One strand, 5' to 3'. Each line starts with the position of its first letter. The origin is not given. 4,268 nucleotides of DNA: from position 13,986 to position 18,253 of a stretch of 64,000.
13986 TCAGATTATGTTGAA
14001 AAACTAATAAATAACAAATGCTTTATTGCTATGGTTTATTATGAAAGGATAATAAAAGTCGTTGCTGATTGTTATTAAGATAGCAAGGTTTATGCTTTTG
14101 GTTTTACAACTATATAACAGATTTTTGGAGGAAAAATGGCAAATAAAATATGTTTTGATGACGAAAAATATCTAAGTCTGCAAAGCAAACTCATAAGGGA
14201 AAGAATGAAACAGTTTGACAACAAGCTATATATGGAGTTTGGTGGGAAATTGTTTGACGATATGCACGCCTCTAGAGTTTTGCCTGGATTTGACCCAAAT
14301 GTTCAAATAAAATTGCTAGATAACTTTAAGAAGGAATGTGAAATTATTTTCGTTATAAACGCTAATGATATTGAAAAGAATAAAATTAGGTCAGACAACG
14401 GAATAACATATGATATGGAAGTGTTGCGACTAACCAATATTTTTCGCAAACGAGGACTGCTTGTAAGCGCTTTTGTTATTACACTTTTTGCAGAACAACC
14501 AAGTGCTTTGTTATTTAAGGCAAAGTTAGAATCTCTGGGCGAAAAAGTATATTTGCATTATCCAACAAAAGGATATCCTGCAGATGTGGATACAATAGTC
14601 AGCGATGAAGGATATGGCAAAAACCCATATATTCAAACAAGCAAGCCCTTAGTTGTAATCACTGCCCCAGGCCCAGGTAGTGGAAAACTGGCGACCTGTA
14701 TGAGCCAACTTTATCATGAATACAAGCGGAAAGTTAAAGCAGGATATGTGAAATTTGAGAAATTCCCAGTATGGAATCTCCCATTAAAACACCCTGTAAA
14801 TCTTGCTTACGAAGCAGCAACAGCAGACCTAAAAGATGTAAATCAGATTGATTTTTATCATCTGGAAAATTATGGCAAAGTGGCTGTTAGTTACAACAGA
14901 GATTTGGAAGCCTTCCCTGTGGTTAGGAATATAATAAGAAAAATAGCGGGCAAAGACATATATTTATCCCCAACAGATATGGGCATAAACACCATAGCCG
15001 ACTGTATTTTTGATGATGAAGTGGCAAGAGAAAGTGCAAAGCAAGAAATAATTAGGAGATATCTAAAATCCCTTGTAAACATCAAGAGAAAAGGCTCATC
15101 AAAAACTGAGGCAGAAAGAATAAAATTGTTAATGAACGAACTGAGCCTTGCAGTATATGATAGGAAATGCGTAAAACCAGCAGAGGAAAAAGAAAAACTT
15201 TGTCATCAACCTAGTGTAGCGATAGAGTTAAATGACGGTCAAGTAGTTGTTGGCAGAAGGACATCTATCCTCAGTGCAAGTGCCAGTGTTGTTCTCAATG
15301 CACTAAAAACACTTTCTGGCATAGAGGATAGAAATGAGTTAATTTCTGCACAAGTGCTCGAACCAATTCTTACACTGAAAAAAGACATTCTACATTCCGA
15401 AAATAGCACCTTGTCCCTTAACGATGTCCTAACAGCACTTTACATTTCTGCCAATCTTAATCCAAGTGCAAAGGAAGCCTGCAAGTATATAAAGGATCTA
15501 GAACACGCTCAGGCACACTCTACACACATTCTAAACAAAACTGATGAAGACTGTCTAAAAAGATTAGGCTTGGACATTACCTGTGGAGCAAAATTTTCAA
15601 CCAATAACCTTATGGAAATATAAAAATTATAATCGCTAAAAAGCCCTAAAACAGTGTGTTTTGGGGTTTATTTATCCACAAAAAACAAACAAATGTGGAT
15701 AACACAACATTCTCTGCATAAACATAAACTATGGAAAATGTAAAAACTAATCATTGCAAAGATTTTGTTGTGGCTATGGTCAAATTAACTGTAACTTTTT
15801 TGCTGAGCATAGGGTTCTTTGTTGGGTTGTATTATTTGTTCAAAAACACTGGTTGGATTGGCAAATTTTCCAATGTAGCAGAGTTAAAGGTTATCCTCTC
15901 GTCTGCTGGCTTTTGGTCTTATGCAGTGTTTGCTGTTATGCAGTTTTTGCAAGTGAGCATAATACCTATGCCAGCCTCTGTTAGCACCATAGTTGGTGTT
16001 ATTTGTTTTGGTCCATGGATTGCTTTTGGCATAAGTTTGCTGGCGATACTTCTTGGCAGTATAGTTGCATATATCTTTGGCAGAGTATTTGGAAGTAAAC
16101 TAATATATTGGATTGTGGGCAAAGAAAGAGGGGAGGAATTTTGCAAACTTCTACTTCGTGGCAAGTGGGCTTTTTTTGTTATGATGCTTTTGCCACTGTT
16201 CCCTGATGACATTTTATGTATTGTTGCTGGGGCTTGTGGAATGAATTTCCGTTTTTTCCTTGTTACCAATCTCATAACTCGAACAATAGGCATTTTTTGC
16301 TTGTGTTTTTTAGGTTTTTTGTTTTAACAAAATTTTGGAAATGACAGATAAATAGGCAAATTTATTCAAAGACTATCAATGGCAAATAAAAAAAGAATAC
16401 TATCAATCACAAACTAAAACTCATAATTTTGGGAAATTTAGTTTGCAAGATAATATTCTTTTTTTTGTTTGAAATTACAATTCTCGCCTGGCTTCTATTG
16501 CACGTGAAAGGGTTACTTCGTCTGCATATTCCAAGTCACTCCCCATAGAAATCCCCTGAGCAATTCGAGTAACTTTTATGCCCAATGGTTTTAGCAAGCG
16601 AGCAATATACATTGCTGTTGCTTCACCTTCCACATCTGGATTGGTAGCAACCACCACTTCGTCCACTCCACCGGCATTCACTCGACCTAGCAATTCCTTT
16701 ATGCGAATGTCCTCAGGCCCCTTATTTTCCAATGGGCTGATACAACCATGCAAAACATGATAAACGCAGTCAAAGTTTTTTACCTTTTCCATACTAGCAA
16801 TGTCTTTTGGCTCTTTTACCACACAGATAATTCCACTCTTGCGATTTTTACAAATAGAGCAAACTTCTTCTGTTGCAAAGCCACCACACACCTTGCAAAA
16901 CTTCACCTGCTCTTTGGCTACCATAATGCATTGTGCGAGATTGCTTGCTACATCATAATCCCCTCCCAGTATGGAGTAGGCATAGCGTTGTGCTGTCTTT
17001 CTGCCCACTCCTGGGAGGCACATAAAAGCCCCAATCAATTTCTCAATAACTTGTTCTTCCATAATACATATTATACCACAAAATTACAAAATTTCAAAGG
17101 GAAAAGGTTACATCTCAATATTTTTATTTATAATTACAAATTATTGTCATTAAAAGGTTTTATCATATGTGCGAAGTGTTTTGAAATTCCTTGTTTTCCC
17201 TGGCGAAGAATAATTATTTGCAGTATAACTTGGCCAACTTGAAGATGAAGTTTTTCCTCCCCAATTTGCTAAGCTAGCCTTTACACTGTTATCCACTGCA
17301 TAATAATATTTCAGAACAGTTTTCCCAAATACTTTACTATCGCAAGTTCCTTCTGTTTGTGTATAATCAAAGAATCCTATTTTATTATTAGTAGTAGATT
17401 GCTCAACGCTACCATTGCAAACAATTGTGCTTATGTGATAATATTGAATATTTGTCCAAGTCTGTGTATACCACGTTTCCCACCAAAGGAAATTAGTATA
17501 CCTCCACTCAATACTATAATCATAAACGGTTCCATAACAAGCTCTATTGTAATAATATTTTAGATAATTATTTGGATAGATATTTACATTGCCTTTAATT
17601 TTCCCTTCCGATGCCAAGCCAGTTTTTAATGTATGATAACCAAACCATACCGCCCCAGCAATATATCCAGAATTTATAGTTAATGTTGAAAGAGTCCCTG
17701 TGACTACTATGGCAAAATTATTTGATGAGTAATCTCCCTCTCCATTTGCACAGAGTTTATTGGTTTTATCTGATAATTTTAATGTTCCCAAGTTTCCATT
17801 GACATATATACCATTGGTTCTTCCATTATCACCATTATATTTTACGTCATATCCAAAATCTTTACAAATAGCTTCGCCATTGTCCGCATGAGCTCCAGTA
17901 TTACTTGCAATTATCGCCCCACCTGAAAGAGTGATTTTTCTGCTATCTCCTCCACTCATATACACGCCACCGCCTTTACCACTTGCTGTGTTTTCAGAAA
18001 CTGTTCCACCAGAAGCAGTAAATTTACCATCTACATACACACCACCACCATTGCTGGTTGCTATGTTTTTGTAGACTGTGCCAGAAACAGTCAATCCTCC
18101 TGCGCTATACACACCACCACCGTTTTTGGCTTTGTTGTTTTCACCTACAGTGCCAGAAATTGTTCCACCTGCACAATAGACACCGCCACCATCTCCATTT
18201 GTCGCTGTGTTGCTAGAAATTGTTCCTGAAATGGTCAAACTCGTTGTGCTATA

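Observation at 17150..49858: A single 32.7-kb ORF (10,902 codons, ~1.2 MDa) encoding an N-terminally anchored mega-adhesin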

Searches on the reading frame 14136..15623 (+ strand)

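Call 7: search_protein_families(library=pfam, proteins=[window:14136-15623:+], max_evalue=0.001)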
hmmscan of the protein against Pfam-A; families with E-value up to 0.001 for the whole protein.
window:14136-15623:+ (495 aa): 2 families
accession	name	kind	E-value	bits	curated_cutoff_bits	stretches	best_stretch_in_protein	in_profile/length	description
PF08903.17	DUF1846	-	1.2e-159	531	27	1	5-336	1-332/333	Domain of unknown function DUF1846, N-terminal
PF20921.3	DUF1846_C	-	1.2e-48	165.2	27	1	342-492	2-152/153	Domain of unknown function DUF1846, C-terminal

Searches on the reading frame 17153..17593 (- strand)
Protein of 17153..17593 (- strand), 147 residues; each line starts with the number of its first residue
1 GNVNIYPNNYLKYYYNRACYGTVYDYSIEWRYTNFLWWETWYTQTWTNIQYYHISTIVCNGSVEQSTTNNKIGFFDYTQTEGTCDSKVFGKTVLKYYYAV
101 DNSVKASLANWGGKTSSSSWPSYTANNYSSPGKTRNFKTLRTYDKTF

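Call 90: search_protein_families(library=pfam, proteins=[window:17153-17593:-], max_evalue=1)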
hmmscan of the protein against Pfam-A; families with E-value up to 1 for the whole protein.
seq(147 aa): 0 families

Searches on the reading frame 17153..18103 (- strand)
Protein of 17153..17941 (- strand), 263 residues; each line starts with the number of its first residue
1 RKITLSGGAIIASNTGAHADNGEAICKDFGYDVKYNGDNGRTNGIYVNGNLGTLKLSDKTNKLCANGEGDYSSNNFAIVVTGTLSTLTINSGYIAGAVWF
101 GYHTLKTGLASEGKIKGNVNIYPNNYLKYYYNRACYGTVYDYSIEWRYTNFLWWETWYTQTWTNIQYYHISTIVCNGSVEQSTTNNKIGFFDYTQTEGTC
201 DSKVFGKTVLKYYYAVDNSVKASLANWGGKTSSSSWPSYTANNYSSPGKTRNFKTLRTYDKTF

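Call 21: find_homologous_proteins(query=window:17153-17941:-)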
Query window:17153-17941:- (263 aa): 1 proteins with E <= 0.001 among 495 candidates.
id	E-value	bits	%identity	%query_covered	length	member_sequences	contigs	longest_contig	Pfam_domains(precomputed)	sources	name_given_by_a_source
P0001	2.4e-123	429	99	73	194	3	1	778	-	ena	-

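Call 30: search_protein_representatives(protein=window:17153-17941:-)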
Query: 263 residues. Proteins with E-value up to 0.001 (for the whole library): 3; up to 1e-10: 2; up to 1e-30: 1. The best 3 are listed.
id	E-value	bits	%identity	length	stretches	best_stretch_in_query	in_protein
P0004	1.5e-46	175.5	94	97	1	176-263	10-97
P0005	2.2e-28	115.9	42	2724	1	29-246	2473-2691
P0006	6.1e-05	39.0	37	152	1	134-246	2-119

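Call 43: search_protein_families(library=pfam, proteins=[window:17153-17920:-], max_evalue=0.1)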
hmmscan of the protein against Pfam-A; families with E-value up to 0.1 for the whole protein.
window:17153-17920:- (256 aa): 0 families

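Call 45: find_homologous_proteins(query=A2, max_evalue=0.01)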
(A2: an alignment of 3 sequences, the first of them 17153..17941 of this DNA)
Query A2 (3 sequences) (263 aa, profile of the alignment): 3 proteins with E <= 0.01 among 8000 candidates.
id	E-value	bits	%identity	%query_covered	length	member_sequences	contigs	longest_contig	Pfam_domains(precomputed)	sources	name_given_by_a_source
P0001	1.5e-86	308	99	73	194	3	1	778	-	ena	-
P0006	1.4e-79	285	34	43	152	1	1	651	-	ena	-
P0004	1.4e-22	98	95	33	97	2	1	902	-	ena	-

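Call 51: predict_structure(alignment_id=A2)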
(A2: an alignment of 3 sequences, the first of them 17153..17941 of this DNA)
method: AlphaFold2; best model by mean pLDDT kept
length: 263 residues; sequences in the alignment: 3
mean_pLDDT: 35.0   pTM: 0.31
mean pLDDT of the five models: 35.0, 32.3, 32.1, 31.8, 31.2
residues with pLDDT >= 90: 0; 70-90: 0; 50-70: 26; < 50: 237
segments of 3 or more residues with pLDDT < 50: 1-44, 48-53, 65-76, 81-86, 90-92, 95-97, 101-114, 116-263
pLDDT, mean of each block of 10 residues (from residue 1): 31 27 29 30 45 49 48 48 47 50 40 45 34 29 33 35 33 29 28 31 33 30 26 27 26 27 26
secondary structure, 60 per line:
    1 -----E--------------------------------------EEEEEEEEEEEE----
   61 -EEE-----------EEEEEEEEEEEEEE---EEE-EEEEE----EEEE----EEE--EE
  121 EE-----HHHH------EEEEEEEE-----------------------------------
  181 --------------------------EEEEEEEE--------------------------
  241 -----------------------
elements in order: E45-56 E62-64 E76-89 E93-95 E97-101 E106-109 E114-116 E119-122 H128-131 E138-145 E207-214

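Call 52: find_related_loci(query=A2, collection=genome_contigs, flank=10000)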
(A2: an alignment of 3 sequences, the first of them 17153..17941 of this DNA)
Query A2 (263 aa) in genome_contigs; peptide patterns used: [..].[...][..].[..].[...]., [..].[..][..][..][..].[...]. (x = any residue, [..] = any of these).
12 stretches matched a pattern, but none encodes a relative of the query by tblastn (E <= 1e-3).

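Call 88: find_related_loci(query=A6, collection=metagenome_contigs, flank=4000)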
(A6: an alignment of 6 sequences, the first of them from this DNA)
Query A6 (317 aa) in metagenome_contigs; peptide patterns used: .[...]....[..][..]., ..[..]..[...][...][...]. (x = any residue, [..] = any of these).
100 stretches matched a pattern; 2 encode a relative of the query (tblastn E <= 1e-3); 2 distinct loci.
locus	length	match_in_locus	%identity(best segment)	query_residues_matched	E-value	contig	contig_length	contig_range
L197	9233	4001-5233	100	1-317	0e+0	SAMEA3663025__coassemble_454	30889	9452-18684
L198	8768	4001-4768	33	12-234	2e-24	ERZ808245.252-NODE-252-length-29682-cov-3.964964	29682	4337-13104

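Call 96: search_solved_structures(query=A6, max_evalue=1)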
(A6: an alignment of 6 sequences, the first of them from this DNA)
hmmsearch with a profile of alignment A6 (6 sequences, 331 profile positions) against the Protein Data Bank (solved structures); distinct sequences matched with E-value up to 1: 1.
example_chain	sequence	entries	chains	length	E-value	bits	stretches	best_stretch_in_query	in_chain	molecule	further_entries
8esq_B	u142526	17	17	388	0.21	14.2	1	208-295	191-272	60S ribosomal protein L3-A | Large ribosomal subunit protein uL3A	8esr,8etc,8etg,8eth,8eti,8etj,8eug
